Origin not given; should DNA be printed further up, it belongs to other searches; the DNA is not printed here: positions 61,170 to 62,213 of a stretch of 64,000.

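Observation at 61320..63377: Repressor-coupled TIR-like protein plus two membrane proteins: candidate prophage defence/exclusion module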

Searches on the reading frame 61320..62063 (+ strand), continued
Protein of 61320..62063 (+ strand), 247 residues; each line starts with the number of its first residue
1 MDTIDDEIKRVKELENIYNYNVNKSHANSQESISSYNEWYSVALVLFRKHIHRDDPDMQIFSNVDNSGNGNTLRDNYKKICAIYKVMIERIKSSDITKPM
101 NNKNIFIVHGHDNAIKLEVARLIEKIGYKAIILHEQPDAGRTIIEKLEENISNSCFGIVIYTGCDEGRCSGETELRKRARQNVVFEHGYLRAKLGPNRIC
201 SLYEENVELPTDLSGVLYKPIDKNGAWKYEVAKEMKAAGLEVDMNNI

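Call 32: search_solved_structures(query=A1, max_evalue=1, show_alignments=2)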
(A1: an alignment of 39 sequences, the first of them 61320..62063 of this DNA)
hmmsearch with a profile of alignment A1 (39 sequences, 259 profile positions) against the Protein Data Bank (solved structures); distinct sequences matched with E-value up to 1: 20.
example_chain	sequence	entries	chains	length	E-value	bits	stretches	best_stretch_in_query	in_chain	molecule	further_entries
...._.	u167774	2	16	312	1.9e-10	44.1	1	131-236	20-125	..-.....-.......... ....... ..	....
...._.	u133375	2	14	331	3e-09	40.2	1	163-235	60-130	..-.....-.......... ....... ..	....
8jsj_A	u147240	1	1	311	0.0032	20.4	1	165-228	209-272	PycTIR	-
7un9_A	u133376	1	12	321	0.0052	19.7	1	169-215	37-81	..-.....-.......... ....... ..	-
1ear_A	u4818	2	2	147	0.036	16.9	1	135-217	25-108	UREASE ACCESSORY PROTEIN UREE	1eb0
4l3k_A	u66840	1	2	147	0.053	16.4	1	136-217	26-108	Urease accessory protein UreE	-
9phb_G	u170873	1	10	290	0.26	14.1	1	50-141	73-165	SpbK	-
5dxh_B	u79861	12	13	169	0.38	13.6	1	12-107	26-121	Phosphatidylinositol 3-kinase regulatory subunit alpha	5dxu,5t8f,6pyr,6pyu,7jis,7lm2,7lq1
5ubt_B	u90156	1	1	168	0.38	13.6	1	12-107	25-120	Phosphatidylinositol 3-kinase regulatory subunit alpha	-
5vlr_B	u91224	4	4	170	0.4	13.5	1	12-107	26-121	Phosphatidylinositol 3-kinase regulatory subunit alpha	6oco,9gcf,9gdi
2v1y_B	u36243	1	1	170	0.41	13.5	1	12-108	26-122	PHOSPHATIDYLINOSITOL 3-KINASE REGULATORY SUBUNIT ALPHA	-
6g6w_B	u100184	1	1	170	0.54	13.1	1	12-107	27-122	Phosphatidylinositol 3-kinase regulatory subunit alpha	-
9l3r_B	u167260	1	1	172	0.55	13.1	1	12-107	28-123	Phosphatidylinositol 3-kinase regulatory subunit alpha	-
4l1b_B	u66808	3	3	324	0.61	12.9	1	11-108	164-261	Phosphatidylinositol 3-kinase regulatory subunit alpha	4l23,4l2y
8ts7_B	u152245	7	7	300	0.64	12.8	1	11-108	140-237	Phosphatidylinositol 3-kinase regulatory subunit alpha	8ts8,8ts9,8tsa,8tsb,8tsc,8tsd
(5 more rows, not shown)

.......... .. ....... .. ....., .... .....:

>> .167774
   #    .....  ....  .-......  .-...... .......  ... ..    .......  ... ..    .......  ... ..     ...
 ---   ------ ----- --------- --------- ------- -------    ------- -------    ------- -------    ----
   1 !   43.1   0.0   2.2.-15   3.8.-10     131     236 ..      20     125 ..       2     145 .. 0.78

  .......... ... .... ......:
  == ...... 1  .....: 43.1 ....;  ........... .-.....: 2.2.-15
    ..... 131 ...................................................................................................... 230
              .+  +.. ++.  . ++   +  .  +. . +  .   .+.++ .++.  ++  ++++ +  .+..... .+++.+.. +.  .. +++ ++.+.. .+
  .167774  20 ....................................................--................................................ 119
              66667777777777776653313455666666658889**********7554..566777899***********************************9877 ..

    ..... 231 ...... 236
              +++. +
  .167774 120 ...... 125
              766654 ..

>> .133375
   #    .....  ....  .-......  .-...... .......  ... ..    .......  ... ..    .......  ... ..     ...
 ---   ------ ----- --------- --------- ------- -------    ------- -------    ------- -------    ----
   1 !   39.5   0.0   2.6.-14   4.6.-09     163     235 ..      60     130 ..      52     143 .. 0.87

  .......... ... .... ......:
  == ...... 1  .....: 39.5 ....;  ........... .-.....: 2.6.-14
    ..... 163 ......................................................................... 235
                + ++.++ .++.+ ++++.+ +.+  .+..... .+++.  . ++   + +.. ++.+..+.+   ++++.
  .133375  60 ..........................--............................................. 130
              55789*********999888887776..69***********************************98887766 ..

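Call 35: fold_search(model_id=the predicted structure, library=pdb)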
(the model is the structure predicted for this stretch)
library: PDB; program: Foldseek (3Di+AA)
matches with E <= 10: 629; with E <= 0.001: 14
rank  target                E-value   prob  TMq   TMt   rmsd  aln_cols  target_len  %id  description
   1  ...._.                1.3e-06  1.00  0.43  0.36   3.4       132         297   22  SfSTING with c-di-GMP single fiber (released 2022-07-27)
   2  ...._E                2.7e-06  1.00  0.42  0.36   3.4       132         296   22  SfSTING with c-di-GMP single fiber (released 2022-07-27)
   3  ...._B                2.8e-06  1.00  0.42  0.34   5.5       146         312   24  Cryo-EM structure of TIR-STING/c-di-GMP complex (released 2025-08-27)
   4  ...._C                3.1e-06  1.00  0.42  0.36   3.4       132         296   22  SfSTING with c-di-GMP single fiber (released 2022-07-27)
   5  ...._D                3.7e-06  1.00  0.42  0.34   5.6       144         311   25  Cryo-EM structure of TIR-STING/c-di-GMP complex (released 2025-08-27)
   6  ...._F                1.2e-05  1.00  0.42  0.34   6.1       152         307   27  Cryo-EM structure of TIR-STING/c-di-GMP complex fiber (released 2025-08-27)
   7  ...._B                1.7e-05  1.00  0.42  0.35   5.8       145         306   26  Cryo-EM structure of TIR-STING/c-di-GMP complex fiber (released 2025-08-27)
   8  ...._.                5.9e-05  1.00  0.42  0.34   5.5       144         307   26  Cryo-EM structure of TIR-STING/c-di-GMP complex (released 2025-08-27)
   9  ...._C                7.0e-05  1.00  0.38  0.32   6.5       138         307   27  Cryo-EM structure of TIR-STING/c-di-GMP complex fiber (released 2025-08-27)
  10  8i87_C                4.2e-04  1.00  0.44  0.27   4.1       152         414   16  Cryo-EM structure of TIR-APAZ/Ago-gRNA-DNA complex (released 2023-07-19)
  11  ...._A                5.0e-04  1.00  0.40  0.33   5.5       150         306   27  Cryo-EM structure of TIR-STING/c-di-GMP complex fiber (released 2025-08-27)
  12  8z92_E                5.0e-04  1.00  0.37  0.23   5.5       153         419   20  Crystal structure of CrtAgo/TIR-APAZ in complex with guide DNA and 16-nt target DNA (released 2025-03-12)
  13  8i87_G                9.3e-04  1.00  0.40  0.26   5.2       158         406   16  Cryo-EM structure of TIR-APAZ/Ago-gRNA-DNA complex (released 2023-07-19)
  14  7fcc                  9.3e-04  1.00  0.36  0.56   6.3       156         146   15  IL-1RAcPb TIR domain (released 2022-07-20)
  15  8u72_F                1.0e-03  1.00  0.42  0.26   5.0       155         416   15  Cryo-EM structure of the SPARTA oligomer with guide RNA and target DNA (released 2024-06-12)
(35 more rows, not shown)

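Call 56: find_related_loci(query=window:61320-62063:+, collection=genome_contigs, flank=6000)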
Query window:61320-62063:+ (247 aa) in genome_contigs; peptide patterns used: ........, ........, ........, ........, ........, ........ (x = any residue, [..] = any of these).
599 stretches matched a pattern (row limit reached: there are more); 421 encode a relative of the query (tblastn E <= 1e-3); the best 80 are kept; 80 distinct loci.
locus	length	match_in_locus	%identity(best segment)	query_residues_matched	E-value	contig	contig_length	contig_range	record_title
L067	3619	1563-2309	46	8-247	9e-62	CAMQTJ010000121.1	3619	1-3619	MAG TPA_asm: uncultured Holdemania sp. isolate ERR3139989_bin.2_metaWRAP_v1.3_MAG genome assembly, contig: ERZ4740425.25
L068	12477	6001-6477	54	88-247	1e-56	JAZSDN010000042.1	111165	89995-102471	MAG: Clostridia bacterium isolate T1900044598_TS20190064.MAGScoT_cleanbin_000004 SGB_673_k141_174456, whole genome shotg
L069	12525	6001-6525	48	74-247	5e-54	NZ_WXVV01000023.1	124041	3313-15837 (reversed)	Pseudomonas crudilactis strain UCMA 17988 contig00023, whole genome shotgun sequence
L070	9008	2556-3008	56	97-247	3e-53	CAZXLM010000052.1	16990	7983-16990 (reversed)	MAG TPA_asm: uncultured Acutalibacter sp. isolate SRP287540_co2_6 genome assembly, contig: NODE_3672_length_16990_cov_14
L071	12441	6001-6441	57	100-247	2e-53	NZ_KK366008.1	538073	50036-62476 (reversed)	Clostridium akagii DSM 12554 BR66DRAFT_scaffold00002.2, whole genome shotgun sequence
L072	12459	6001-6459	55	92-247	4e-53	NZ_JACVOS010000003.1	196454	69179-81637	Polynucleobacter sp. AM-25C3 NODE_3_length_196454_cov_157.071279, whole genome shotgun sequence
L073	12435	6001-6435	58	102-245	1e-52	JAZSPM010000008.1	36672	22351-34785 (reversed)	MAG: Candidatus Ornithomonoglobus sp. isolate T1900044546_TS20190012.MAGScoT_cleanbin_000008 SGB_141_k141_741793, whole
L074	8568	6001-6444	58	100-247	1e-52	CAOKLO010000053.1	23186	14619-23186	MAG TPA_asm: uncultured bacterium isolate SRR15604596_bin.20_metawrap_v1.3_MAG genome assembly, contig: NODE.2999_length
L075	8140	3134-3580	57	100-247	1e-52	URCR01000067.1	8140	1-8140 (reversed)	uncultured Lachnospiraceae bacterium isolate UMGS873 genome assembly, contig: NODE_1504_length_8140_cov_5.067656, whole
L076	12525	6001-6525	53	73-245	4e-52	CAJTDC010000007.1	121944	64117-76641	Clostridia bacterium isolate A99_91_CP_DSS genome assembly, contig: MGBC000103.7, whole genome shotgun sequence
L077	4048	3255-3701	57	98-247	2e-52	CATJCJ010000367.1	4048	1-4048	MAG: uncultured Eubacteriales bacterium isolate iMGMC-47_1678881638 genome assembly, contig: MegahitA5_237800, whole gen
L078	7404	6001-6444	59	98-245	2e-52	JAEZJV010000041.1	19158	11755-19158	MAG: Bacillota bacterium isolate OH_CDB_250 k127_1334156, whole genome shotgun sequence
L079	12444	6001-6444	58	100-247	6e-52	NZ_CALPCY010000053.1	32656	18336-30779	Otoolea muris strain DSM 111138 NODE_53_length_32656_cov_98.745419, whole genome shotgun sequence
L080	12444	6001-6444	58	100-247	6e-52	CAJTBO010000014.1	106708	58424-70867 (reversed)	Lachnospiraceae bacterium isolate A24_16.AM.DSS genome assembly, contig: MGBC000040.14, whole genome shotgun sequence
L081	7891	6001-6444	58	100-247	6e-52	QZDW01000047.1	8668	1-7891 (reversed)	Bacterium 1XD42-76 strain 1XD42-76 Scaffold47_1, whole genome shotgun sequence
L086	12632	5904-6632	41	4-247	2e-51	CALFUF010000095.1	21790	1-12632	MAG TPA_asm: uncultured Prevotella sp. isolate ERR1278072_bin.159_CONCOCT_v1.1_MAG genome assembly, contig: ERZ842375.13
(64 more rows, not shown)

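Call 80: search_dna_similar(query=window:61320-62063:+, collection=phages, mode=protein, max_rows=25)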
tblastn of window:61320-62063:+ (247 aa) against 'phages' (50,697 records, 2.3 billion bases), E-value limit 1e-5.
Records with a match: 5; places in all: 5; records where one place covers at least 80% of the query: 0.
Best place of each record, by identity: 60-80% 1; <60% 4.
By first word of the organism name: Escherichia 3; Salmonella 1; Bacteriophage 1.
By host as written in the record: Escherichia coli 3; Salmonella enterica subsp. enterica serovar Kentucky 1; - 1.
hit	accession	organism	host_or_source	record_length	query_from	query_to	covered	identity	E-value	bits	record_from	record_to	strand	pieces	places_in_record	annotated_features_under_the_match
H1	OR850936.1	Salmonella phage S.Kent 1-2-1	Salmonella enterica subsp. enterica ...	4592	92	247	63%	49.7%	5e-44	163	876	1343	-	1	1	record has no annotation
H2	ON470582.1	Escherichia phage vB_EcoM-689R2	Escherichia coli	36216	103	218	47%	41.5%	2e-17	87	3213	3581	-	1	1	TIR-like domain-containing protein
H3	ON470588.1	Escherichia phage vB_EcoM-611R5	Escherichia coli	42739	103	218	47%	41.5%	2e-17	87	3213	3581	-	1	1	TIR-like domain-containing protein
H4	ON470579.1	Escherichia phage vB_EcoM-606R2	Escherichia coli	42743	103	218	47%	41.5%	2e-17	87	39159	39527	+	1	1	TIR-like domain-containing protein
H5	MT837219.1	Bacteriophage sp.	human fecal samples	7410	100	147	19%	64.6%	5e-12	71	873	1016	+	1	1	record has no annotation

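Call 82: list_cluster_members(proteins=[window:61320-62063:+, window:62101-62817:+, window:62814-63377:+, window:60946-61317:+, window:63437-63874:+])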
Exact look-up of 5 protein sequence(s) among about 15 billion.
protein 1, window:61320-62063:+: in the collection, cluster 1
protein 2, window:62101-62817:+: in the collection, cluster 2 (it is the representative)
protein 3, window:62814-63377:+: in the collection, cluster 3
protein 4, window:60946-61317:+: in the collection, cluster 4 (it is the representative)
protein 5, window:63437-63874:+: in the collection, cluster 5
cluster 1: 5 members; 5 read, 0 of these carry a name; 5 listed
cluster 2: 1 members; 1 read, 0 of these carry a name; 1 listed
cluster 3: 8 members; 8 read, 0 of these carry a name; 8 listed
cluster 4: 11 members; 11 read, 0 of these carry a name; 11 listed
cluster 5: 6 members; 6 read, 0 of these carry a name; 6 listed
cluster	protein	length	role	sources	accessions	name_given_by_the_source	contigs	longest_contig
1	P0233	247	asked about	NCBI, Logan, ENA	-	-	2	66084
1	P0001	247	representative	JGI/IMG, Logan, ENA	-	-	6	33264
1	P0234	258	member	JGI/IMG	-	-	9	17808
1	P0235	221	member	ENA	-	-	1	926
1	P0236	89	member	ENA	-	-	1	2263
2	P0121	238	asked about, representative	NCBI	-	-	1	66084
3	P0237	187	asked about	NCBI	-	-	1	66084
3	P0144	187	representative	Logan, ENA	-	-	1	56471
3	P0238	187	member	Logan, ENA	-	-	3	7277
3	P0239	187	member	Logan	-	-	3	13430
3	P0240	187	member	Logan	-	-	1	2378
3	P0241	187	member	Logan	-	-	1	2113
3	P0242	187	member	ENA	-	-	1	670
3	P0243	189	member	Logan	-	-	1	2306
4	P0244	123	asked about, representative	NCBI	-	-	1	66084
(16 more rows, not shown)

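Call 85: search_protein_families(library=pfam, alignment_id=A7, max_evalue=0.0001)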
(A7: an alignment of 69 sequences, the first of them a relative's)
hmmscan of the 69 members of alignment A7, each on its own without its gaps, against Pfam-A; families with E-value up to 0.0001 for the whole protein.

A. member 1, L015:3549-4517:+ (323 aa): 1 family
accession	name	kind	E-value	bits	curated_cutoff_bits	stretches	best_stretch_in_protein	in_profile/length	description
PF13271.11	DUF4062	-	4.8e-20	72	24.7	1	5-91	1-82/82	Domain of unknown function (DUF4062)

B. families by the number of members that match (of 69 scanned): 54 families (the first 25 are shown)
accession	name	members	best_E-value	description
PF00579.31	tRNA-synt_1b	3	7.2e-84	tRNA synthetases class I (W and Y)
PF00589.27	Phage_integrase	3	1.9e-23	Phage integrase family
PF01479.30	S4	3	1.7e-07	S4 domain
PF12631.12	MnmE_helical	2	1.3e-49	MnmE helical domain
PF10396.14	TrmE_N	2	7.2e-42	GTP-binding protein TrmE N-terminus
PF00239.26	Resolvase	2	6.5e-37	Resolvase, N terminal domain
PF24624.1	Int_N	2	6.6e-35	Phage integrase, N-terminal domain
PF13635.12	DUF4143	2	7.2e-28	Domain of unknown function (DUF4143)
PF13173.12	AAA_14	2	6.7e-27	AAA domain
PF01926.29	MMR_HSR1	2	1.1e-26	50S ribosome-binding GTPase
PF07508.19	Recombinase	2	5e-26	Recombinase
PF13175.12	AAA_15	2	5.9e-19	AAA ATPase domain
PF13304.12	AAA_21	2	1.9e-17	AAA domain, putative AbiEii toxin, Type IV TA system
PF04851.21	ResIII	2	1.3e-16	Type III restriction enzyme, res subunit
PF08774.17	VRR_NUC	2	7.8e-15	VRR-NUC domain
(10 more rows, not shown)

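Call 88: search_protein_families(library=padloc, proteins=[L001:6560-6931:+, L007:4777-5340:+], max_evalue=0.01)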
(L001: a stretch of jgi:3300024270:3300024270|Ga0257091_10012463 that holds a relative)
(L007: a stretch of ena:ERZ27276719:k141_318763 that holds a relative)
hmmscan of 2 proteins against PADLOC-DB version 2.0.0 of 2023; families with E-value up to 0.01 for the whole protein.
L001:6560-6931:+ (124 aa): 0 families

L007:4777-5340:+ (188 aa): 0 families
